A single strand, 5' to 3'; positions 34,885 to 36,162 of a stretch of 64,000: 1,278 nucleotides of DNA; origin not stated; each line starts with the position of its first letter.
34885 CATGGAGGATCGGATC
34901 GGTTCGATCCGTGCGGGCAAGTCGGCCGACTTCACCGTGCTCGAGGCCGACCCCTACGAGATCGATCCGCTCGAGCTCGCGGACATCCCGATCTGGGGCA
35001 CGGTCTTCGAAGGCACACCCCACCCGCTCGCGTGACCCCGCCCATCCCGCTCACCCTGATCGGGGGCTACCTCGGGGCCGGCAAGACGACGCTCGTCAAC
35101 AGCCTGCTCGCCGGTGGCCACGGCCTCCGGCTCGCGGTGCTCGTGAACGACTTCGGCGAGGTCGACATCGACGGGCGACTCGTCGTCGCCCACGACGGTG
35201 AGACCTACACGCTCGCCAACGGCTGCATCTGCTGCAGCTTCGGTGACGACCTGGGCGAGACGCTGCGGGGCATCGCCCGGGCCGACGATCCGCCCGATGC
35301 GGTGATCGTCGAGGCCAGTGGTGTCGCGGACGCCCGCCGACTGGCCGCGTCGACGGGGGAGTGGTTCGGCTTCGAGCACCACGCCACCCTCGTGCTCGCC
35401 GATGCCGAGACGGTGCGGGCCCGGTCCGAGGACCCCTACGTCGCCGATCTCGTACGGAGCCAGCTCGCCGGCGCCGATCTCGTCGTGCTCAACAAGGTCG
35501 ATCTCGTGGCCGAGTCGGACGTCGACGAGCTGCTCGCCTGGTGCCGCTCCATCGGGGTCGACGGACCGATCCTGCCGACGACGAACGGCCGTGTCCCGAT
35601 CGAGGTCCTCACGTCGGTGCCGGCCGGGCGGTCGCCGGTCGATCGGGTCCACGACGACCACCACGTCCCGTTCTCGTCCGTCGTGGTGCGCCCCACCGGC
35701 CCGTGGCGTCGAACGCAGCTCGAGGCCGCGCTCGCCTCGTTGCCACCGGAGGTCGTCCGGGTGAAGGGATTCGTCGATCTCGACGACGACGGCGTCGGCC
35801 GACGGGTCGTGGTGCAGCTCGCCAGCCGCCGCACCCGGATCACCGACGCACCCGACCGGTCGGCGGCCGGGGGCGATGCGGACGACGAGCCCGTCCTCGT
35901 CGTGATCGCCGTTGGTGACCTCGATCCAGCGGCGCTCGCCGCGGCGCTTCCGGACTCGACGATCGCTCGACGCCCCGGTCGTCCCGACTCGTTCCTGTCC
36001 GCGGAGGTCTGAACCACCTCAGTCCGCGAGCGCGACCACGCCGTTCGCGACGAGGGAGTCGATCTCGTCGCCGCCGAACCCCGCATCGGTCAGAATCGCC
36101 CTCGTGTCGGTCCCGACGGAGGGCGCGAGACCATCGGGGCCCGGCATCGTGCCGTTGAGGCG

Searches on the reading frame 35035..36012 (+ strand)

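Call 23: search_protein_families(library=pfam, proteins=[window:35035-36012:+], max_evalue=0.01)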
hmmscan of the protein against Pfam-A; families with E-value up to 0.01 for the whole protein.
window:35035-36012:+ (325 aa): 3 families
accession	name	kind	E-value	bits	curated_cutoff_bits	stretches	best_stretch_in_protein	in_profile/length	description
PF02492.25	cobW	-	4.3e-40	137.7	20.7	1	5-174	1-173/180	CobW/HypB/UreG, nucleotide-binding domain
PF07683.19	CobW_C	-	6.2e-13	48.9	22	1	213-305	1-90/94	Cobalamin synthesis protein cobW C-terminal domain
PF03193.22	RsgA_GTPase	-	0.003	17.8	30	0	148-177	56-86/174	RsgA GTPase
